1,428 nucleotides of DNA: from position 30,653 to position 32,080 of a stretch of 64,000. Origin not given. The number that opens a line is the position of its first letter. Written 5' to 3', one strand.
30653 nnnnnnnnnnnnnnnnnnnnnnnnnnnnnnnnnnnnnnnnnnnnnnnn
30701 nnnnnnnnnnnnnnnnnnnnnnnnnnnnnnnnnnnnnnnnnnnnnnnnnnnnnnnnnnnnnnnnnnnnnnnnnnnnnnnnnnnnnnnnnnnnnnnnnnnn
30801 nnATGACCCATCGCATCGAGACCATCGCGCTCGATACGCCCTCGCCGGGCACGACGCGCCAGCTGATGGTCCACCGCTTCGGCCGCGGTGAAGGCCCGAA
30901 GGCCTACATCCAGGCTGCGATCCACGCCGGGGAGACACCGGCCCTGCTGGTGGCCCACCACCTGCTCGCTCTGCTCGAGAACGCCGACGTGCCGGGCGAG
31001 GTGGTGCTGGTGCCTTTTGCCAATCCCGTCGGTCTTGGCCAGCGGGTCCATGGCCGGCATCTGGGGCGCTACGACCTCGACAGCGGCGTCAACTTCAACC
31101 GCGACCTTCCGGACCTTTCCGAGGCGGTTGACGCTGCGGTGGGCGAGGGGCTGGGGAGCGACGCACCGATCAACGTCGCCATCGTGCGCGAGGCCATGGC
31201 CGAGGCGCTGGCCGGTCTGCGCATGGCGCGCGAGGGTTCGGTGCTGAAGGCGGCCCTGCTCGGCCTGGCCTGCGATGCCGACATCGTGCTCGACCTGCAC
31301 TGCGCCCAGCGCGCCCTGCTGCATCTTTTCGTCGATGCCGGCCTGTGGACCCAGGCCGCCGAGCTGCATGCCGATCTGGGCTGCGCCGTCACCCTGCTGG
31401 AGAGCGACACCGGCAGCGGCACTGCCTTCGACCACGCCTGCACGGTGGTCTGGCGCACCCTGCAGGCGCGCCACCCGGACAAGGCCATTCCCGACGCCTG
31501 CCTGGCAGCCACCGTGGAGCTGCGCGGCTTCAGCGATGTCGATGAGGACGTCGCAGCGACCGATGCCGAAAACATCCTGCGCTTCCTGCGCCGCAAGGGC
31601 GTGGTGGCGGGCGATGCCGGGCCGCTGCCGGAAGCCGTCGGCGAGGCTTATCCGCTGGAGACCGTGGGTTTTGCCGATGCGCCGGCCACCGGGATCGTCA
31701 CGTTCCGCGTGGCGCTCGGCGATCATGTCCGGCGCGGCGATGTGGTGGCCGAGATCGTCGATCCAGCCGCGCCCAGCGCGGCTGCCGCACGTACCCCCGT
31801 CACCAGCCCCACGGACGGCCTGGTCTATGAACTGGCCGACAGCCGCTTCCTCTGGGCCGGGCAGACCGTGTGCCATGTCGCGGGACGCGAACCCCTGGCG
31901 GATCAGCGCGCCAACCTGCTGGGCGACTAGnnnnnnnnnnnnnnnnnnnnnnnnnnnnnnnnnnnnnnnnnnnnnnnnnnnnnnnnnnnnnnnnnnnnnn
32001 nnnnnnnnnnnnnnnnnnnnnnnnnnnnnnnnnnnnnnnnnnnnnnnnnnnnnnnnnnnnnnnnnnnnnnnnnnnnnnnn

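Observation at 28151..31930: Three tandem AstE/AspA-family (DoeB-type) zinc deacylase paralogs plus a small cupin, divergent from the EctC-like array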

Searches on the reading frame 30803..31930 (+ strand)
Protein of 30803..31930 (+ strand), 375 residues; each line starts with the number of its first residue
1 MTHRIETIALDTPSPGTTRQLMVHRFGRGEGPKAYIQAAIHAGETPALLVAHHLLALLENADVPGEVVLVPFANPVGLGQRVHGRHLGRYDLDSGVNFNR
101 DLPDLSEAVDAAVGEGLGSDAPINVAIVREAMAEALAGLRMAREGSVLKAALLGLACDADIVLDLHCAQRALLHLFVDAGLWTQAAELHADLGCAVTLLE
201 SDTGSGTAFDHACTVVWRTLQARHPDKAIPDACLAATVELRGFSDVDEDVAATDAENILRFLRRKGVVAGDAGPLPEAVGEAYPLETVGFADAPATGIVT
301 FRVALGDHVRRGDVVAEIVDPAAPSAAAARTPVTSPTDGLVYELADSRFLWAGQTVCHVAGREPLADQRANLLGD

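Call 3: search_protein_families(library=pfam, proteins=[window:30803-31930:+], max_evalue=0.01)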
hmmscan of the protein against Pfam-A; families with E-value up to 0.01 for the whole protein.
window:30803-31930:+ (375 aa): 1 family
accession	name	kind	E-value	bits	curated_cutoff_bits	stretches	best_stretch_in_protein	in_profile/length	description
PF24827.1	AstE_AspA_cat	-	1.8e-14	54.2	25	1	31-103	2-65/192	Succinylglutamate desuccinylase/Aspartoacylase catalytic domain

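Call 4: search_protein_families(library=ncbifam, proteins=[window:30803-31930:+], max_evalue=0.01)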
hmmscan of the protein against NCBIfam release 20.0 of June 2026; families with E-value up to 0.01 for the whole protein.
window:30803-31930:+ (375 aa): 1 family
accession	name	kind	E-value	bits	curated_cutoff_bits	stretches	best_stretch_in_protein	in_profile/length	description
TIGR02994.1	ectoine_eutE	equivalog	7.2e-07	28.5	402.7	0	239-321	208-288/325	N(2)-acetyl-L-2,4-diaminobutanoate deacetylase DoeB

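Call 40: find_homologous_proteins(query=window:30803-31930:+, max_evalue=1e-60)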
Query window:30803-31930:+ (375 aa): 618 proteins with E <= 1e-60 among 8000 candidates; the best 120 are listed.
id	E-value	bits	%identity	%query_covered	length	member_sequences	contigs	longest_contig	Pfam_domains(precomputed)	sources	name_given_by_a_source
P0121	3.2e-243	825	100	100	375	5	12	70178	PF24827.2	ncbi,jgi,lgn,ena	jgi:uncharacterized protein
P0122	1.8e-203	694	85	100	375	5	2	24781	PF24827.2,PF25919.1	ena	-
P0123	1.2e-200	684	82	100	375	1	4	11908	PF24827.2,PF25919.1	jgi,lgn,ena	-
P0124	8.1e-198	675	83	100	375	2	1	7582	PF24827.2,PF25919.1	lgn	-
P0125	1.2e-196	671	83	100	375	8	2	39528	PF24827.2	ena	-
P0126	5.6e-195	666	82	100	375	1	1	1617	PF24827.2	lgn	-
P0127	4.7e-139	482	62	100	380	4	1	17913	PF24827.2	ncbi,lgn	-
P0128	2.4e-138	479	62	100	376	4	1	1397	PF24827.2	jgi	jgi:hypothetical protein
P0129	1.3e-137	477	61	100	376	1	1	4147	PF24827.2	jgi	jgi:predicted deacylase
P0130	6.0e-137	475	61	100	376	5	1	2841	PF24827.2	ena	-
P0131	1.1e-134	467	100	57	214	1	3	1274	-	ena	-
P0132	3.5e-125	436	59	95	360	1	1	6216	PF24827.2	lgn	-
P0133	8.9e-104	366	51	97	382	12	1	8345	PF24827.2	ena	-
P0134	2.0e-102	361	49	100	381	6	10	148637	PF24827.2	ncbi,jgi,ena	jgi:predicted deacylase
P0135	1.2e-101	359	53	100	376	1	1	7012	PF24827.2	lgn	-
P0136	1.9e-100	355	52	100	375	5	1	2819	PF24827.2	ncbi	-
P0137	1.9e-100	355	52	100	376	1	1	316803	PF24827.2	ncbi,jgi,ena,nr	ncbi:MAG TPA: succinylglutamate desuccinylase/aspartoacylase family protein [Azospirillum sp.]|nr:su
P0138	2.5e-100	354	52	100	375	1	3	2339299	PF24827.2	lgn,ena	-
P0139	2.5e-100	354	49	100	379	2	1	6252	PF24827.2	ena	-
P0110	2.7e-100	354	50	100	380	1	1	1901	PF24827.2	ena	-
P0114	2.8e-100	354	50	100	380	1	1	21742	PF24827.2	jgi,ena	-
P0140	4.2e-100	354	50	100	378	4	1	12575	PF24827.2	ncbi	-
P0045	9.5e-100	352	49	99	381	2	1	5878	PF24827.2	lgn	-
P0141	1.0e-99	352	49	100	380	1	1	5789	PF24827.2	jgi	-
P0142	1.6e-99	352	51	98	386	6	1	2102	PF24827.2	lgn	-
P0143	1.8e-99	352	49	100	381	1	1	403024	PF24827.2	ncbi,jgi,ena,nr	ncbi:MAG: succinylglutamate desuccinylase [Rhodospirillaceae bacterium]|jgi:uncharacterized protein|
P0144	1.9e-99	352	49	100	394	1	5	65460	PF24827.2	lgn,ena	-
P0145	2.6e-99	351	51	97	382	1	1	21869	PF24827.2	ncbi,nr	ncbi:MAG: M14 family metallopeptidase [Gammaproteobacteria bacterium]|nr:M14 family metallopeptidase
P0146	3.2e-99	351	52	97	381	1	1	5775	PF24827.2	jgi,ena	-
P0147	3.5e-99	351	48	99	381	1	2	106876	PF24827.2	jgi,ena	jgi:uncharacterized protein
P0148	4.8e-99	350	51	97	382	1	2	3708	PF24827.2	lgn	-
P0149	6.3e-99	350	52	100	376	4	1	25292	PF24827.2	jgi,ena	-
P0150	6.6e-99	350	48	98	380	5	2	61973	PF24827.2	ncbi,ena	-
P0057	9.9e-99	349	49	98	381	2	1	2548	PF24827.2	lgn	-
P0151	1.9e-98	348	49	100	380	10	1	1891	PF24827.2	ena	-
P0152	2.7e-98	348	51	99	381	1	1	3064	PF24827.2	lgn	-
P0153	3.5e-98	347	49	100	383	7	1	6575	PF24827.2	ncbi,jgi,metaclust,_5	metaclust:\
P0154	8.4e-98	346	49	100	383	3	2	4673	PF24827.2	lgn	-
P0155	1.4e-97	345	50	100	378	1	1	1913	PF24827.2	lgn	-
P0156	6.6e-97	343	49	100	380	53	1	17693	PF24827.2,PF00246.30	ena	-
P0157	9.4e-97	343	51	98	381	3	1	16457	PF24827.2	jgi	-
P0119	1.4e-96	342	48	100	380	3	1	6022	PF24827.2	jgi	jgi:hypothetical protein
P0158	1.4e-96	342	50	98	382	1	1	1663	PF24827.2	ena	-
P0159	1.9e-96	342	50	99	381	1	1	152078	PF24827.2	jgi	jgi:uncharacterized protein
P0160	3.0e-96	341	48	100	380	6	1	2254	PF24827.2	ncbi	-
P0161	3.4e-96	341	49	100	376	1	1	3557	PF24827.2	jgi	-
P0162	3.5e-96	341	49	99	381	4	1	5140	PF24827.2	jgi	jgi:hypothetical protein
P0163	4.3e-96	340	50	96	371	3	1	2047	PF24827.2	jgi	jgi:predicted deacylase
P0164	7.7e-96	340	48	99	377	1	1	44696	PF24827.2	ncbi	-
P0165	1.0e-95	339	47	100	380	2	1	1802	PF24827.2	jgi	jgi:hypothetical protein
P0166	2.2e-95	338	53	100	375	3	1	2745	PF24827.2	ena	-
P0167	2.7e-95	338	48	100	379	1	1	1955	PF24827.2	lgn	-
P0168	4.0e-95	337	48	99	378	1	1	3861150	PF24827.2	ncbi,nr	ncbi:MAG: succinylglutamate desuccinylase/aspartoacylase family protein [Rhodospirillales bacterium]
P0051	5.8e-95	337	48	100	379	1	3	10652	PF24827.2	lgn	-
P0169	5.8e-95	337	48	100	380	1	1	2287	PF24827.2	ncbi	-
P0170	1.5e-94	335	51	96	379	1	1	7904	PF24827.2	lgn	-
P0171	1.9e-94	335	48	98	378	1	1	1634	PF24827.2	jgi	jgi:uncharacterized protein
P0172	1.9e-94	335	47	100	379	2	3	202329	PF24827.2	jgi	-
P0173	2.7e-94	335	51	99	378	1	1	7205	PF24827.2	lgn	-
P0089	3.8e-94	334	47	100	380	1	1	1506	PF24827.2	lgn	-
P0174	3.9e-94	334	47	99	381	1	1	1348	PF24827.2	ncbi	-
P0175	4.9e-94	334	49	99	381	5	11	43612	PF24827.2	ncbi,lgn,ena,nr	ncbi:MAG TPA: hypothetical protein DIC59_11625 [Candidatus Competibacteraceae bacterium]|nr:hypothet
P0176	5.5e-94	334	47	99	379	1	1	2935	PF24827.2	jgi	-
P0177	5.6e-94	333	48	98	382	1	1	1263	PF24827.2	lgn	-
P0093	6.4e-94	333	47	100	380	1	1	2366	PF24827.2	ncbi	-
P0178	6.6e-94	333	49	100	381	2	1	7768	PF24827.2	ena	-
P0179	7.0e-94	333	49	100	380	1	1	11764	PF24827.2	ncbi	-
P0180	7.7e-94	333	48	98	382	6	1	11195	PF24827.2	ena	-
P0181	1.1e-93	333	47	100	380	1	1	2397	PF24827.2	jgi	jgi:hypothetical protein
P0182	1.3e-93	332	51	99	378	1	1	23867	PF24827.2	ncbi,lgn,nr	ncbi:MAG TPA: succinylglutamate desuccinylase/aspartoacylase family protein [Candidatus Competibacte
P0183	1.6e-93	332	49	99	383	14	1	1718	PF24827.2,PF25919.1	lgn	-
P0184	1.6e-93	332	48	98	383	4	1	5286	PF24827.2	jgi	jgi:hypothetical protein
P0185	1.9e-93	332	48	98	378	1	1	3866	PF24827.2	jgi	jgi:predicted deacylase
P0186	2.6e-93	331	47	99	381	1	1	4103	PF24827.2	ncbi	-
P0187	3.1e-93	331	48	98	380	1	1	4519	PF24827.2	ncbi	-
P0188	4.4e-93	331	48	98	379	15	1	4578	PF24827.2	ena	-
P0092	7.7e-93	330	46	100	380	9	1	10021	PF24827.2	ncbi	-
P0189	8.8e-93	330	49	100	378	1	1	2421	PF24827.2,PF25919.1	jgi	jgi:hypothetical protein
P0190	9.4e-93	329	48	100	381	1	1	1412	PF24827.2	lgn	-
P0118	9.5e-93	329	46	100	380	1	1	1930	PF24827.2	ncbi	-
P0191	1.1e-92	329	51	99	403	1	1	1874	PF24827.2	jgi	jgi:uncharacterized protein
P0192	1.2e-92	329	49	100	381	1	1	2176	PF24827.2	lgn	-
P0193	1.2e-92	329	50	99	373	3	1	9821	PF24827.2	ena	-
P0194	1.4e-92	329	48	98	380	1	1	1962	PF24827.2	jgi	jgi:predicted deacylase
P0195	1.5e-92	329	48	98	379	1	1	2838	PF24827.2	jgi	jgi:predicted deacylase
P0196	1.6e-92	329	47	99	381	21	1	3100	PF24827.2,PF25919.1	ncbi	ncbi:MAG: succinylglutamate desuccinylase/aspartoacylase family protein [Alphaproteobacteria bacteri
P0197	1.9e-92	328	49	98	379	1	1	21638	PF24827.2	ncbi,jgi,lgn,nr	ncbi:MAG TPA: succinylglutamate desuccinylase/aspartoacylase family protein [Stellaceae bacterium]|j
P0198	2.2e-92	328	50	91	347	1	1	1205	PF24827.2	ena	-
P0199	2.9e-92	328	49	99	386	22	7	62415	PF24827.2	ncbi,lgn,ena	-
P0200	3.2e-92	328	46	100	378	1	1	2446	PF24827.2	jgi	jgi:predicted deacylase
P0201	3.4e-92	328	47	98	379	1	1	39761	PF24827.2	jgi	jgi:predicted deacylase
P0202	3.5e-92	328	48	99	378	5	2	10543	PF24827.2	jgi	jgi:predicted deacylase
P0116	8.6e-92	326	46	100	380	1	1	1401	PF24827.2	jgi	-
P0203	9.7e-92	326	48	98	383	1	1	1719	PF24827.2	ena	-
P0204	1.1e-91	326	45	100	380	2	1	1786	PF24827.2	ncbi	-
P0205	1.8e-91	325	48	97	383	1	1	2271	PF24827.2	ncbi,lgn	ncbi:MAG: succinylglutamate desuccinylase/aspartoacylase family protein [Alphaproteobacteria bacteri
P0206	2.1e-91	325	51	100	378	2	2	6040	PF24827.2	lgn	-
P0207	2.4e-91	325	48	98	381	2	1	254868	PF24827.2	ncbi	-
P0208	3.8e-91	324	47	99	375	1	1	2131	PF24827.2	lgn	-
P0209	4.8e-91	324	48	98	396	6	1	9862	PF24827.2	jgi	jgi:predicted deacylase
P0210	6.1e-91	324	48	96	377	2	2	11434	PF24827.2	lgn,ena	-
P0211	6.8e-91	323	48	100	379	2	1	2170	PF24827.2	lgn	-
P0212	8.0e-91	323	46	98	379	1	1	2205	PF24827.2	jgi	jgi:predicted deacylase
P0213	8.2e-91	323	45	100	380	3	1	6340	PF24827.2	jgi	-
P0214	1.2e-90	323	48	98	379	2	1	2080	PF24827.2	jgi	jgi:predicted deacylase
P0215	1.4e-90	322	50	99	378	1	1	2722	PF24827.2,PF25919.1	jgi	-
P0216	1.5e-90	322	47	96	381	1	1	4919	PF24827.2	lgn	-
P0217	1.7e-90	322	51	100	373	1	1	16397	PF24827.2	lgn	-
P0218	1.7e-90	322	44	99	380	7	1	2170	PF24827.2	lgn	-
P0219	1.7e-90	322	50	99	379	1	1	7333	PF24827.2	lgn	-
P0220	1.7e-90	322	48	100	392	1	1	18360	PF24827.2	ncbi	-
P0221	1.7e-90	322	50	99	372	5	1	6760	PF24827.2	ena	-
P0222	1.8e-90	322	47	99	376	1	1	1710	PF24827.2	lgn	-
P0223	2.0e-90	322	47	97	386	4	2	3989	PF24827.2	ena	-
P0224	3.6e-90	321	49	98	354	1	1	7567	PF24827.2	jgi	jgi:predicted deacylase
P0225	3.8e-90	321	47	100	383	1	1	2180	PF24827.2,PF25919.1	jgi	jgi:hypothetical protein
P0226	4.4e-90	321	46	98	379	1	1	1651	PF24827.2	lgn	-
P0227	4.8e-90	321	49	99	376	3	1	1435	PF24827.2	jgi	jgi:uncharacterized protein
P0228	5.5e-90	320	47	98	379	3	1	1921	PF24827.2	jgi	jgi:predicted deacylase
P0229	6.4e-90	320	45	98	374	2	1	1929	PF24827.2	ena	-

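Call 41: find_encoding_contigs(protein=P0121, flank=10000, max_places=3)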
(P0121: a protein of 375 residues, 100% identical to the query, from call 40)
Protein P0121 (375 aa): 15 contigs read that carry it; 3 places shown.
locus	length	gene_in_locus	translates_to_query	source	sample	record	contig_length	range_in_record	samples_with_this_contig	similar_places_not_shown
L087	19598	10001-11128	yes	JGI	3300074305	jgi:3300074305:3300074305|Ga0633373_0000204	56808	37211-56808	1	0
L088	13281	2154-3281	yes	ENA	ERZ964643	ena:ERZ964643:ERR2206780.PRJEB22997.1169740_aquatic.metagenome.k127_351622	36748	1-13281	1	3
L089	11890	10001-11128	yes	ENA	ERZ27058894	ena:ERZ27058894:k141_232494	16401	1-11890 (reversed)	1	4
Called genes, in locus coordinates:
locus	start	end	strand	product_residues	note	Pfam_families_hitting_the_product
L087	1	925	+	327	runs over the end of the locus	PF00005:ABC_tran, PF08352:oligo_HPY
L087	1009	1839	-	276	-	PF06339:Ectoine_synth, PF07883:Cupin_2 (weak), PF06339:Ectoine_synth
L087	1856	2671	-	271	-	PF06339:Ectoine_synth, PF07883:Cupin_2 (faint), PF06339:Ectoine_synth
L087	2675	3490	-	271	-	PF06339:Ectoine_synth, PF07883:Cupin_2 (weak), PF06339:Ectoine_synth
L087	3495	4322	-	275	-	PF06339:Ectoine_synth, PF07883:Cupin_2 (weak), PF06339:Ectoine_synth, PF07883:Cupin_2 (weak)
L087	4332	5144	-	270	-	PF06339:Ectoine_synth, PF14525:AraC_binding_2 (faint), PF07883:Cupin_2 (weak), PF12852:Cupin_6 (faint), PF05899:Cupin_3 (faint), PF02311:AraC_binding (faint), PF06339:Ectoine_synth, PF07883:Cupin_2 (weak)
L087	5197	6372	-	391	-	PF01571:GCV_T, PF08669:GCV_T_C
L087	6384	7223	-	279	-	PF06339:Ectoine_synth, PF07883:Cupin_2 (weak), PF06339:Ectoine_synth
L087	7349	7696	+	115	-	PF07883:Cupin_2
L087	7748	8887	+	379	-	PF24827:AstE_AspA_cat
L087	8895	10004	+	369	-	PF24827:AstE_AspA_cat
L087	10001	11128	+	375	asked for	PF24827:AstE_AspA_cat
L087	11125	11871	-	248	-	PF00497:SBP_bac_3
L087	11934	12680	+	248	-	PF23441:SDR (weak), PF00106:adh_short, PF01370:Epimerase (faint), PF08659:KR, PF13561:adh_short_C2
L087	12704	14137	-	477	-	PF00884:Sulfatase, PF01663:Phosphodiest (faint), PF16347:SGSH_C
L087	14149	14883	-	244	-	PF00528:BPD_transp_1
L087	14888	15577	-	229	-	PF00528:BPD_transp_1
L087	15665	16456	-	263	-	PF00497:SBP_bac_3, PF10613:Lig_chan-Glu_bd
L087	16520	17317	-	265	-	PF02463:SMC_N (faint), PF00005:ABC_tran, PF13304:AAA_21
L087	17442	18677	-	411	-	PF00266:Aminotran_5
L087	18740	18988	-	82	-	-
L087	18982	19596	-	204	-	?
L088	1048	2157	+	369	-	PF24827:AstE_AspA_cat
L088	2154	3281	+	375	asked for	PF24827:AstE_AspA_cat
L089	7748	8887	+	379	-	PF24827:AstE_AspA_cat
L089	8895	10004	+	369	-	PF24827:AstE_AspA_cat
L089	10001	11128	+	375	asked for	PF24827:AstE_AspA_cat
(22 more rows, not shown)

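Call 42: find_encoding_contigs(protein=P0125, flank=10000, max_places=2)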
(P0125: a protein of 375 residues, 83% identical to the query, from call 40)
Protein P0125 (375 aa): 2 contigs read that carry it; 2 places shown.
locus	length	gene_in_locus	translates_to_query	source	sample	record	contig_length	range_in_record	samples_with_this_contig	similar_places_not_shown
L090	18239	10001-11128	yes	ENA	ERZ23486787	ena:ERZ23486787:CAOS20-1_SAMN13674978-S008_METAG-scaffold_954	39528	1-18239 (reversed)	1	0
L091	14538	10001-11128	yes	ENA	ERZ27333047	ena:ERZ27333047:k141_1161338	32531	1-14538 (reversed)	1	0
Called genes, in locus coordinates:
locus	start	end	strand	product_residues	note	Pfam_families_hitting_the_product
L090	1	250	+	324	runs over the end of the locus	PF00005:ABC_tran, PF13304:AAA_21 (weak), PF08352:oligo_HPY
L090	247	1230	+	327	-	PF00005:ABC_tran, PF08352:oligo_HPY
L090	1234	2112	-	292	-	PF06339:Ectoine_synth, PF07883:Cupin_2 (weak), PF06339:Ectoine_synth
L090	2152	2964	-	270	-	PF06339:Ectoine_synth, PF07883:Cupin_2 (weak), PF06339:Ectoine_synth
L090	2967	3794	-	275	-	PF06339:Ectoine_synth, PF07883:Cupin_2 (weak)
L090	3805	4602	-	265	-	PF06339:Ectoine_synth, PF14525:AraC_binding_2 (faint), PF02311:AraC_binding (faint), PF06339:Ectoine_synth, PF07883:Cupin_2 (weak)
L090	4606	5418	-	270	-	PF06339:Ectoine_synth, PF12852:Cupin_6 (faint), PF07883:Cupin_2 (weak), PF06339:Ectoine_synth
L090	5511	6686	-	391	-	PF01571:GCV_T, PF08669:GCV_T_C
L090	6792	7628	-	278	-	PF06339:Ectoine_synth, PF07883:Cupin_2 (faint), PF06339:Ectoine_synth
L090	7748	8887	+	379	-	PF24827:AstE_AspA_cat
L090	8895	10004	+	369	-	PF24827:AstE_AspA_cat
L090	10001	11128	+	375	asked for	PF24827:AstE_AspA_cat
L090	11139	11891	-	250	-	PF00497:SBP_bac_3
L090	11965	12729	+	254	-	PF00106:adh_short, PF08659:KR, PF13561:adh_short_C2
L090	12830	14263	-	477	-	PF00884:Sulfatase, PF01663:Phosphodiest (faint), PF16347:SGSH_C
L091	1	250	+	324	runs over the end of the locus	PF00005:ABC_tran, PF13304:AAA_21 (weak), PF08352:oligo_HPY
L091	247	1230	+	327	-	PF00005:ABC_tran, PF08352:oligo_HPY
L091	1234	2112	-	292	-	PF06339:Ectoine_synth, PF07883:Cupin_2 (weak), PF06339:Ectoine_synth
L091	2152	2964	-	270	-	PF06339:Ectoine_synth, PF07883:Cupin_2 (weak), PF06339:Ectoine_synth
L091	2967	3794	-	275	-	PF06339:Ectoine_synth, PF07883:Cupin_2 (weak)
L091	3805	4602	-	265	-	PF06339:Ectoine_synth, PF14525:AraC_binding_2 (faint), PF02311:AraC_binding (faint), PF06339:Ectoine_synth, PF07883:Cupin_2 (weak)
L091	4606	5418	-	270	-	PF06339:Ectoine_synth, PF12852:Cupin_6 (faint), PF07883:Cupin_2 (weak), PF06339:Ectoine_synth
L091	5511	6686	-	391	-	PF01571:GCV_T, PF08669:GCV_T_C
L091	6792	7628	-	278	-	PF06339:Ectoine_synth, PF07883:Cupin_2 (faint), PF06339:Ectoine_synth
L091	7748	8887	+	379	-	PF24827:AstE_AspA_cat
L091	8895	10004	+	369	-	PF24827:AstE_AspA_cat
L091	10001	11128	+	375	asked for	PF24827:AstE_AspA_cat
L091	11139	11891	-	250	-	PF00497:SBP_bac_3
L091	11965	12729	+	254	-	PF00106:adh_short, PF08659:KR, PF13561:adh_short_C2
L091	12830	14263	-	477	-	PF00884:Sulfatase, PF01663:Phosphodiest (faint), PF16347:SGSH_C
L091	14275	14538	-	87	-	?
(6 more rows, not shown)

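Call 43: find_encoding_contigs(protein=P0127, flank=10000, max_places=1)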
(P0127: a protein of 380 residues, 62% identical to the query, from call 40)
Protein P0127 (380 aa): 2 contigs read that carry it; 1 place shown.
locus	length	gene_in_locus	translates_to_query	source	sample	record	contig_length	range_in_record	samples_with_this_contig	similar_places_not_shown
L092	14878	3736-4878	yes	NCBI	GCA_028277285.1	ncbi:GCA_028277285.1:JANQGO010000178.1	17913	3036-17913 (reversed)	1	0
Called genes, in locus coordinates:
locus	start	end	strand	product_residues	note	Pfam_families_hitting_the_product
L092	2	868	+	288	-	?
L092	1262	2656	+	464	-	-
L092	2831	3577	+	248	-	PF06035:Peptidase_C93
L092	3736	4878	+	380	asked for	PF24827:AstE_AspA_cat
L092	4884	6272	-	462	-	PF01554:MatE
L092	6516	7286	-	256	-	PF00497:SBP_bac_3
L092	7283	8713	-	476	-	PF00884:Sulfatase, PF01663:Phosphodiest (faint), PF16347:SGSH_C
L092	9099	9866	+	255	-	PF00005:ABC_tran, PF02463:SMC_N (faint), PF13304:AAA_21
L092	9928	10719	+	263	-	PF00497:SBP_bac_3, PF10613:Lig_chan-Glu_bd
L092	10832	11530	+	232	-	PF00528:BPD_transp_1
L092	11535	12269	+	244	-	PF00528:BPD_transp_1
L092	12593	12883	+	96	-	-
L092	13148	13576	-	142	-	PF00582:Usp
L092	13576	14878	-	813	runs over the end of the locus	PF06808:DctM, PF11874:DUF3394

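Call 64: find_encoding_contigs(protein=P0132, flank=10000, max_places=1)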
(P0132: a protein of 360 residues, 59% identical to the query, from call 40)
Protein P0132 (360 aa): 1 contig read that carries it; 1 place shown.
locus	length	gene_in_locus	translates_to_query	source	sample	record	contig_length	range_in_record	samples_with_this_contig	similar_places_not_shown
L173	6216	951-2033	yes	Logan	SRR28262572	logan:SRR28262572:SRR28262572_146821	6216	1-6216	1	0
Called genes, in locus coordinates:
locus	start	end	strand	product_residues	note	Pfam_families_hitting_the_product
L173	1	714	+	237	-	?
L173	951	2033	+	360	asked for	PF24827:AstE_AspA_cat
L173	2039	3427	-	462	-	PF01554:MatE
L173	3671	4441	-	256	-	PF00497:SBP_bac_3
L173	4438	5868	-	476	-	PF00884:Sulfatase, PF01663:Phosphodiest (faint), PF16347:SGSH_C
